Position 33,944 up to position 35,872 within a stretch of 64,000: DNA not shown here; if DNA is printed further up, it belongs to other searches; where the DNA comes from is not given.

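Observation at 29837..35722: Three clustered paralogs of an uncharacterised ~550-aa protein with PilZ-like motifs: main candidate for an undescribed system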

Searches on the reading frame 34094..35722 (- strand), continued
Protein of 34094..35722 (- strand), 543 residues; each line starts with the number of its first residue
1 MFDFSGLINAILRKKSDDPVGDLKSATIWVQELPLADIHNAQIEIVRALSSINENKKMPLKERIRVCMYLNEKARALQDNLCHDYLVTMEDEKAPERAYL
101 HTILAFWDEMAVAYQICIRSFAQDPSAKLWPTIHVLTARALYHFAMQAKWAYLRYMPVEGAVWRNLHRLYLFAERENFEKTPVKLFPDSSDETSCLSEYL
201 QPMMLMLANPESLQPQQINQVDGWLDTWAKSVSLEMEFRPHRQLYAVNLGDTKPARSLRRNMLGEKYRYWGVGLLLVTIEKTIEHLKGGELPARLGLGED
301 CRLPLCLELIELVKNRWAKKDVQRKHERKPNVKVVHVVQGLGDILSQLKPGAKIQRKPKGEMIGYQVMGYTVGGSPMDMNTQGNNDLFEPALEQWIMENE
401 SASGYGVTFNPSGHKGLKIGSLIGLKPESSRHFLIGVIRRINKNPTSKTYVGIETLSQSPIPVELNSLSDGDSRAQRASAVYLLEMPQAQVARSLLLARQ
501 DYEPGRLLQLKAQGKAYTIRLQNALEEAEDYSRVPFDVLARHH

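Call 63: find_homologous_proteins(query=P0334, max_evalue=0.001)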
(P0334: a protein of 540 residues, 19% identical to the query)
Query P0334 (540 aa): 313 proteins with E <= 0.001 among 8000 candidates; the best 120 are listed.
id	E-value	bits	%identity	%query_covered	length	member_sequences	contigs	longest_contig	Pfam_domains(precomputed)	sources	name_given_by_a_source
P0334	0.0e+0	1224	100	100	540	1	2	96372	PF27125.1,PF27104.1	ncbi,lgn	-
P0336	5.8e-271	918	75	100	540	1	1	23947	PF27125.1,PF27104.1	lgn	-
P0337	4.9e-218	743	62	99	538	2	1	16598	PF27125.1,PF27104.1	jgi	jgi:hypothetical protein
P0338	2.4e-216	737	62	99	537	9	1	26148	PF27125.1,PF27104.1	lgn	-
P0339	5.5e-202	690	59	98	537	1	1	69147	PF27125.1,PF27104.1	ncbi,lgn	-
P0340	1.9e-200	685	58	99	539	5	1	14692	PF27125.1,PF27104.1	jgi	-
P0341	2.9e-198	678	57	99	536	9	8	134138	PF27125.1,PF27104.1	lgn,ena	-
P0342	6.0e-195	667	57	99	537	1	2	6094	PF27125.1,PF27104.1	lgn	-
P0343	1.3e-194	666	57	99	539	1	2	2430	PF27125.1,PF27104.1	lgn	-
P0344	2.5e-194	665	56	99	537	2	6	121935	PF27125.1,PF27104.1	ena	-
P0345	7.0e-194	663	58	98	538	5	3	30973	PF27125.1,PF27104.1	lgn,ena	-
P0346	5.5e-193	660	56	99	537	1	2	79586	PF27125.1,PF27104.1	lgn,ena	-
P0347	3.8e-192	658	55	98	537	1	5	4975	PF27125.1,PF27104.1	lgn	-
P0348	7.6e-191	653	55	98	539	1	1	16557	PF27125.1,PF27104.1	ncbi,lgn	-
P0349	1.7e-190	652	56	98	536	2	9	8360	PF27125.1,PF27104.1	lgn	-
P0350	1.3e-189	649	57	98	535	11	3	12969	PF27125.1,PF27104.1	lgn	-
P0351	1.4e-189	649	55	99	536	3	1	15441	PF27125.1,PF27104.1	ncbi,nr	ncbi:MAG TPA: hypothetical protein PL143_12405 [Rhodocyclaceae bacterium]|nr:hypothetical protein [R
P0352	5.4e-189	647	56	98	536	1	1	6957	PF27125.1,PF27104.1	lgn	-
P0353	1.5e-188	646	55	99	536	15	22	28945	PF27125.1,PF27104.1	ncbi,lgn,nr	ncbi:MAG: hypothetical protein JNK52_15785 [Zoogloeaceae bacterium]|nr:hypothetical protein [Zoogloe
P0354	6.4e-188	644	56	99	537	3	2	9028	PF27125.1,PF27104.1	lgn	-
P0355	3.9e-185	634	56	99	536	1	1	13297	PF27125.1,PF27104.1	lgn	-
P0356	1.2e-184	633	55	99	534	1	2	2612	PF27125.1,PF27104.1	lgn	-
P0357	6.4e-184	630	54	99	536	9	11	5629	PF27125.1,PF27104.1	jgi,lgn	jgi:hypothetical protein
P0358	7.3e-184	630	54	99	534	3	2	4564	PF27125.1,PF27104.1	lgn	-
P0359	1.6e-183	629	53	99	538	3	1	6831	PF27125.1,PF27104.1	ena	-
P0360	3.2e-182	625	56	98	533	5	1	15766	PF27125.1,PF27104.1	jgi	-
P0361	3.3e-182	625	54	98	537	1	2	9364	PF27125.1,PF27104.1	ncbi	-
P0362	3.3e-181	621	54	99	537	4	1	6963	PF27125.1,PF27104.1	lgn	-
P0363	3.9e-181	621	54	98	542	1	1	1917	PF27125.1,PF27104.1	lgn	-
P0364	1.2e-179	616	55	99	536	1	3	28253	PF27125.1,PF27104.1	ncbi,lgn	-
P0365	2.4e-179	615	53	99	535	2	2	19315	PF27125.1,PF27104.1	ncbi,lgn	-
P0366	4.4e-179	614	54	98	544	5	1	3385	PF27125.1,PF27104.1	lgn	-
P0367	7.8e-179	614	53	99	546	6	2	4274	PF27125.1,PF27104.1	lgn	-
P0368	1.3e-178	613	52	98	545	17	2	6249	PF27125.1,PF27104.1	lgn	-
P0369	1.9e-178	612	52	99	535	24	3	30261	PF27125.1,PF27104.1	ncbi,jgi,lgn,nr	ncbi:MAG: hypothetical protein PHG21_01440 [Azoarcus sp.]|jgi:hypothetical protein|nr:hypothetical p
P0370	3.7e-178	611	53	99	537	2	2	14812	PF27125.1,PF27104.1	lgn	-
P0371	9.4e-178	610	53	99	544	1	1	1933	PF27125.1,PF27104.1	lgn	-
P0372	2.2e-177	609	54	99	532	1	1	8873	PF27125.1,PF27104.1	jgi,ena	-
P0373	4.5e-177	608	51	99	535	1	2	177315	PF27125.1,PF27104.1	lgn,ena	-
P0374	1.2e-176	606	55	98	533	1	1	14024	PF27125.1,PF27104.1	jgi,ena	-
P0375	2.0e-176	606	54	99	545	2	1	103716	PF27125.1,PF27104.1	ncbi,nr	ncbi:hypothetical protein GPA23_02940 [Aromatoleum aromaticum]|nr:hypothetical protein [Aromatoleum 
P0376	2.3e-176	606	52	99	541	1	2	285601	PF27125.1,PF27104.1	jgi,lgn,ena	-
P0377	4.3e-176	605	52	99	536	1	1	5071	PF27125.1,PF27104.1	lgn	-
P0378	5.7e-176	604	53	99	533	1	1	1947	PF27125.1,PF27104.1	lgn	-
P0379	8.4e-176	604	53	98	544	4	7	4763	PF27125.1,PF27104.1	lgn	-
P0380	9.7e-175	600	52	99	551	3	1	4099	PF27125.1,PF27104.1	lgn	-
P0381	1.1e-174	600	53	99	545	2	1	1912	PF27125.1,PF27104.1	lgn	-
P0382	1.4e-174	600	51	99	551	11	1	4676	PF27125.1,PF27104.1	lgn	-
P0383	2.8e-174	599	51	99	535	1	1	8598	PF27125.1,PF27104.1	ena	-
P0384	1.9e-173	596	52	98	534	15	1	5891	PF27125.1,PF27104.1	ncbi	-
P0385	3.1e-173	595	52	98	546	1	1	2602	PF27125.1,PF27104.1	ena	-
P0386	3.8e-173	595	52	99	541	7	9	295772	PF27125.1,PF27104.1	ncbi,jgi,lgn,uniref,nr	ncbi:hypothetical protein GRF61_06975 [Azoarcus sp. TTM-91]|uniref:hypothetical protein n=1 Tax=Azoa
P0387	1.8e-172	593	52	98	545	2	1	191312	PF27125.1,PF27104.1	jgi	jgi:hypothetical protein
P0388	2.1e-172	592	51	99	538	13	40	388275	PF27125.1,PF27104.1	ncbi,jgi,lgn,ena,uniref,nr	ncbi:hypothetical protein [Parazoarcus communis]|uniref:Molecular chaperone n=1 Tax=Parazoarcus comm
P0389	2.1e-172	592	52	98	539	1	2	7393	PF27125.1,PF27104.1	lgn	-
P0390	4.5e-172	591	52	98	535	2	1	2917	PF27125.1,PF27104.1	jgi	-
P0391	7.7e-172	591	52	99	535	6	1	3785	PF27125.1,PF27104.1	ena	-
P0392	9.0e-172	590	52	99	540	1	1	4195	PF27125.1,PF27104.1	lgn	-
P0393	1.4e-171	590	53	99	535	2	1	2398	PF27125.1,PF27104.1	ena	-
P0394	2.8e-171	589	52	99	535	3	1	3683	PF27125.1,PF27104.1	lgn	-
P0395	4.2e-171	588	53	98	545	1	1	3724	PF27125.1,PF27104.1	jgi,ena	-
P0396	9.3e-171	587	51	99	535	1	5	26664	PF27125.1,PF27104.1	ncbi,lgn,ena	-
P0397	1.7e-170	586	52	99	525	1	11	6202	PF27125.1,PF27104.1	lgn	-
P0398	2.6e-170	586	53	98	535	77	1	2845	PF27125.1,PF27104.1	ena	-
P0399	1.4e-169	583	51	98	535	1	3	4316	PF27125.1,PF27104.1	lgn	-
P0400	1.7e-169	583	51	100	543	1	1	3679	PF27125.1,PF27104.1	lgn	-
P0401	6.1e-169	581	52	98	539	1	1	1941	PF27125.1,PF27104.1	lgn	-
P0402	1.4e-168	580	51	99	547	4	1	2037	PF27125.1,PF27104.1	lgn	-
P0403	1.7e-168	580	52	98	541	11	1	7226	PF27125.1,PF27104.1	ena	-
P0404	1.8e-168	579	52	99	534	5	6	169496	PF27125.1,PF27104.1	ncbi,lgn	ncbi:MAG: hypothetical protein ACYC5W_03355 [Thauera sp.]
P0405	7.3e-168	577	51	99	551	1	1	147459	PF27125.1,PF27104.1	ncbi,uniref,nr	ncbi:hypothetical protein [Pseudothauera rhizosphaerae]|uniref:hypothetical protein n=1 Tax=Pseudoth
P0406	8.0e-168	577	51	98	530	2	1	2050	PF27125.1,PF27104.1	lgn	-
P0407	1.1e-167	577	51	99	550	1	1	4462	PF27125.1,PF27104.1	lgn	-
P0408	1.2e-167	577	51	98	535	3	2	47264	PF27125.1,PF27104.1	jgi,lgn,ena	-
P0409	2.5e-167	576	51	99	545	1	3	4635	PF27125.1,PF27104.1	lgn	-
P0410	3.8e-167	575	51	98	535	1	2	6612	PF27125.1,PF27104.1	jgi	jgi:cyclic-di-GMP-binding protein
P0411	6.0e-167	574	51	99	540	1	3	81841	PF27125.1,PF27104.1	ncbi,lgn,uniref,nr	ncbi:hypothetical protein [Thauera linaloolentis]|uniref:Molecular chaperone n=1 Tax=Thauera linaloo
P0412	1.1e-166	574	51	99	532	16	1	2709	PF27125.1,PF27104.1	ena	-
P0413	1.5e-166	573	50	99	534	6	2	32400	PF27125.1,PF27104.1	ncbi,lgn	-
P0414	3.8e-166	572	50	99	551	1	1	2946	PF27125.1,PF27104.1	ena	-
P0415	3.9e-166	572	51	98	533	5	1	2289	PF27125.1,PF27104.1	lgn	-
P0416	1.2e-165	570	50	99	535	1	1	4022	PF27125.1,PF27104.1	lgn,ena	-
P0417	1.5e-165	570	50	99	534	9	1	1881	PF27125.1,PF27104.1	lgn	-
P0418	2.1e-165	569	52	98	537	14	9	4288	PF27125.1,PF27104.1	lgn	-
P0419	2.3e-165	569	50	99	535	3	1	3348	PF27125.1,PF27104.1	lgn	-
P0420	2.4e-165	569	50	99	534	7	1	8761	PF27125.1,PF27104.1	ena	-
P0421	3.0e-165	569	51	98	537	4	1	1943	PF27125.1,PF27104.1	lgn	-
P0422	4.2e-165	568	49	98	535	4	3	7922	PF27125.1,PF27104.1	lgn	-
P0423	6.9e-165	568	51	99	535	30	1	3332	PF27125.1,PF27104.1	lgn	-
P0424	1.8e-164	566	51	98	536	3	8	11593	PF27125.1,PF27104.1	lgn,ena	-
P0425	2.2e-164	566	51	98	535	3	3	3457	PF27125.1,PF27104.1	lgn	-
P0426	2.4e-164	566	51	98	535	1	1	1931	PF27125.1,PF27104.1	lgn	-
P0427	3.2e-164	565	50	98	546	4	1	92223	PF27125.1,PF27104.1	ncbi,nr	ncbi:MAG: cyclic-di-GMP-binding protein [Azoarcus sp.]|nr:cyclic-di-GMP-binding protein [Azoarcus sp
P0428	3.4e-164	565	51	98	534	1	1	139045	PF27125.1,PF27104.1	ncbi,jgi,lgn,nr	ncbi:MAG: hypothetical protein RBS40_01250 [Rhodocyclaceae bacterium]|jgi:hypothetical protein|nr:hy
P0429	5.1e-164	565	51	98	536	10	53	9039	PF27125.1,PF27104.1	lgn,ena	-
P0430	8.8e-164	564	52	98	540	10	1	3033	PF27125.1,PF27104.1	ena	-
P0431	1.9e-163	563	50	99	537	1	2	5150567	PF27125.1,PF27104.1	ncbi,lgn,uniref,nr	ncbi:hypothetical protein [Thauera sinica]|uniref:Uncharacterized protein n=1 Tax=Thauera sinica Tax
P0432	9.6e-163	561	51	99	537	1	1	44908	PF27125.1,PF27104.1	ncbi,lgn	-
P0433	1.2e-162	560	49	98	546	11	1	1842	PF27125.1,PF27104.1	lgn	-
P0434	1.2e-162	560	50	98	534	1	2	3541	PF27125.1,PF27104.1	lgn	-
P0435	2.6e-162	559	51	99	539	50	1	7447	PF27125.1,PF27104.1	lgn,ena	-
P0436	3.3e-162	559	52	97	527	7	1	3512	PF27125.1,PF27104.1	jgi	jgi:hypothetical protein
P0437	5.3e-162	558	50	98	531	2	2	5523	PF27125.1,PF27104.1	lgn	-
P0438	5.4e-162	558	50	98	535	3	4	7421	PF27125.1,PF27104.1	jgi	jgi:hypothetical protein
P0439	1.4e-161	557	49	98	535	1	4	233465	PF27125.1,PF27104.1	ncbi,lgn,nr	ncbi:MAG: hypothetical protein J0M28_04910 [Thauera sp.]|nr:hypothetical protein [Thauera sp.]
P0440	1.8e-161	556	51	99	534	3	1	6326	PF27125.1,PF27104.1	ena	-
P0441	2.2e-161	556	48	99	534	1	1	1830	PF27125.1,PF27104.1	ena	-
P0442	5.7e-161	555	50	99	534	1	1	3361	PF27125.1,PF27104.1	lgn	-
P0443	7.9e-161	554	51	98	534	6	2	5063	PF27125.1,PF27104.1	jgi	jgi:hypothetical protein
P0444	1.1e-160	554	49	98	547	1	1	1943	PF27125.1,PF27104.1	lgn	-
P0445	1.2e-160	554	51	98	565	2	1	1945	PF27125.1,PF27104.1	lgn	-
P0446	1.5e-160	553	50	99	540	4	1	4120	PF27125.1,PF27104.1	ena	-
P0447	1.8e-160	553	51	98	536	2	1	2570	PF27125.1,PF27104.1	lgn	-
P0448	2.0e-160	553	52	98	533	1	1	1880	PF27125.1,PF27104.1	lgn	-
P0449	2.0e-160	553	50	98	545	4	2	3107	PF27125.1,PF27104.1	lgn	-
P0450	2.1e-160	553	49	99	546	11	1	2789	PF27125.1,PF27104.1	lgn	-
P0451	2.3e-160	553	49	99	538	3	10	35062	PF27125.1,PF27104.1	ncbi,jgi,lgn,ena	ncbi:MAG: hypothetical protein ABTQ28_11285 [Thauera sp.]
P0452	3.0e-160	552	49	99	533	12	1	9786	PF27125.1,PF27104.1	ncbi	-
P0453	3.0e-160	552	50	98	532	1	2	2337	PF27125.1,PF27104.1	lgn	-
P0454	3.5e-160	552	50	99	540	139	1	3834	PF27125.1,PF27104.1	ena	-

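Call 69: search_dna_similar(query=window:34094-35722:-, collection=plasmids, mode=protein, max_evalue=0.001, max_rows=25)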
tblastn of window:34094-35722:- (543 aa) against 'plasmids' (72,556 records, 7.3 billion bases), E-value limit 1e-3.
No match.

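Call 74: fold_search(model_id=the predicted structure, library=viral)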
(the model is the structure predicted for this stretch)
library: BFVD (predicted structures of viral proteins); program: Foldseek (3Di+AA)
matches with E <= 10: 382; with E <= 0.001: 0
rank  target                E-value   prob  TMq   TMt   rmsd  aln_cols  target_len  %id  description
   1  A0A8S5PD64            1.2e-03  1.00  0.18  0.43  12.8       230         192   14  Uncharacterized protein [Siphoviridae sp. ct0UO21]
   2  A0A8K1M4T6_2          1.3e-03  0.30  0.10  0.05  29.6       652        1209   10  SF3 helicase domain-containing protein [Sichuan mosquito picorna-like virus]
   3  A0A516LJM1            9.4e-03  1.00  0.18  0.40   6.7       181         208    9  (no name in the UniProt tables at hand)
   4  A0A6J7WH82            2.8e-02  0.28  0.08  0.14  24.7       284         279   12  Uncharacterized protein [uncultured Caudovirales phage]
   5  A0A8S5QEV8            2.9e-02  0.99  0.17  0.26   8.6       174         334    5  Uncharacterized protein [Siphoviridae sp. ctr2f5]
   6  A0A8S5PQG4            4.7e-02  0.51  0.09  0.12  17.7       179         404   12  Uncharacterized protein [Myoviridae sp. ctwwN25]
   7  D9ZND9                4.9e-02  0.99  0.11  0.39   7.2       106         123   10  (no name in the UniProt tables at hand)
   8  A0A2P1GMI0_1          5.9e-02  0.11  0.10  0.07  26.7       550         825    7  Non-structural polyprotein 1AB [Wenling yellow-striped sandperch astrovirus]
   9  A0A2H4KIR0            6.8e-02  0.60  0.10  0.12  19.1       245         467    7  (no name in the UniProt tables at hand)
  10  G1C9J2                6.8e-02  0.10  0.10  0.08  28.5       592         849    7  (no name in the UniProt tables at hand)
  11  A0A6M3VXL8            7.8e-02  0.09  0.10  0.08  30.7       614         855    9  Nonstructural protein 1A [Grey squirrel astrovirus]
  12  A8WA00                8.2e-02  0.35  0.12  0.24  15.8       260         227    7  Virion protein [Mycobacterium phage Giles]
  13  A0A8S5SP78            8.6e-02  0.30  0.11  0.23  17.5       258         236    7  Distal tail protein [Siphoviridae sp. ctnR613]
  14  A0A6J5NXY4            9.9e-02  0.21  0.08  0.15  24.4       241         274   11  Trypsin-like peptidase domain containing protein [uncultured Caudovirales phage]
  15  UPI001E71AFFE         1.1e-01  0.85  0.10  0.35  18.7       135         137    7  (no name look-up for this kind of identifier)
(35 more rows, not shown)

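Call 78: find_encoding_contigs(protein=P0125, flank=7000, max_places=1)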
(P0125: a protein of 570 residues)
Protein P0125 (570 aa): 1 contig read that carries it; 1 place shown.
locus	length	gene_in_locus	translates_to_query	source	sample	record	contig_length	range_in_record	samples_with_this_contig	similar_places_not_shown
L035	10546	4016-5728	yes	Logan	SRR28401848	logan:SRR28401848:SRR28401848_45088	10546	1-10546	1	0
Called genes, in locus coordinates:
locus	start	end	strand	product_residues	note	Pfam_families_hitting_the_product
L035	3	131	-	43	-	?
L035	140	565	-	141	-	PF04120:Iron_permease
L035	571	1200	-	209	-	PF21338:Top1B_N_bact, PF01028:Topoisom_I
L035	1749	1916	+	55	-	-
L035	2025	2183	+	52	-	PF11752:DUF3309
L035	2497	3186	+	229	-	PF00999:Na_H_Exchanger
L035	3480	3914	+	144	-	PF00571:CBS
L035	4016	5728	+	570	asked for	PF27104:FimW_N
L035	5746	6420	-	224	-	PF00756:Esterase, PF02230:Abhydrolase_2, PF12146:Hydrolase_4 (faint), PF00561:Abhydrolase_1 (faint), PF12697:Abhydrolase_6 (weak), PF20434:BD-FAE (faint)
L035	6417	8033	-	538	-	PF27104:FimW_N, PF27125:FimW_C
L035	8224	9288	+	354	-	PF01841:Transglut_core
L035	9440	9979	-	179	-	PF00994:MoCF_biosynth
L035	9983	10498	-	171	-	PF04751:DarP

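Call 79: find_encoding_contigs(protein=P0151, flank=7000, max_places=1)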
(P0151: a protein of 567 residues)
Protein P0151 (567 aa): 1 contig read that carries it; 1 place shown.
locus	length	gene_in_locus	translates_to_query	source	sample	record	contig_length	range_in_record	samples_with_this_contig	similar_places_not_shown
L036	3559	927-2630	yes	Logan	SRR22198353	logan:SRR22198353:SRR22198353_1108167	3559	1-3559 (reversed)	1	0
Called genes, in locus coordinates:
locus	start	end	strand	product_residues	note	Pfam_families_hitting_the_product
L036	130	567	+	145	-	PF00571:CBS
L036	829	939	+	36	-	-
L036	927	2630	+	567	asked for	PF27104:FimW_N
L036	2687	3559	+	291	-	?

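Call 80: find_encoding_contigs(protein=P0164, flank=7000, max_places=1)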
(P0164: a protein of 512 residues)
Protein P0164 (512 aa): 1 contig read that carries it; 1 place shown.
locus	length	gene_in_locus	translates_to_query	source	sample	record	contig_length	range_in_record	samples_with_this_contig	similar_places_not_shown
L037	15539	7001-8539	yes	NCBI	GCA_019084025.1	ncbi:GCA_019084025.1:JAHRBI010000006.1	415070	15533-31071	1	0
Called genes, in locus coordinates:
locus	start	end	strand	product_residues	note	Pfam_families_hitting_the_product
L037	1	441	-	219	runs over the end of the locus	PF00528:BPD_transp_1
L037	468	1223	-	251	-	PF01547:SBP_bac_1, PF12974:Phosphonate-bd, PF13531:SBP_bac_11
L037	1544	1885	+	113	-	PF13560:HTH_31, PF12844:HTH_19 (faint), PF01381:HTH_3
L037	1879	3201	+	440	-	PF13657:Couple_hipA, PF07804:HipA_C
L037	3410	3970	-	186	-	PF13505:OMP_b-brl, PF01389:OmpA_membrane, PF13609:Porin_4 (weak)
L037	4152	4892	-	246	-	PF00106:adh_short, PF08659:KR, PF13561:adh_short_C2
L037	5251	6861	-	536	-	PF00005:ABC_tran, PF03193:RsgA_GTPase (faint), PF03308:MeaB (faint), PF13555:AAA_29 (faint), PF13304:AAA_21 (faint), PF12848:ABC_tran_Xtn, PF00005:ABC_tran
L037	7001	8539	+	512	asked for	PF27104:FimW_N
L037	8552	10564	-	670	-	PF00270:DEAD (weak), PF04851:ResIII, PF13604:AAA_30 (faint), PF17757:UvrB_inter, PF27431:UvrB_3rd, PF00271:Helicase_C, PF12344:UvrB, PF02151:UVR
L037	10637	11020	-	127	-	-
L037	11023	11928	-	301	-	PF10988:DUF2807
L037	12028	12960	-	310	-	PF00126:HTH_1, PF03466:LysR_substrate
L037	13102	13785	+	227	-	PF01507:PAPS_reduct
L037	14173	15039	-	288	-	PF03807:F420_oxidored, PF02153:PDH_N, PF20463:PDH_C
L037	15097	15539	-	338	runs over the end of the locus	PF18152:DAHP_snth_FXD, PF00793:DAHP_synth_1, PF03102:NeuB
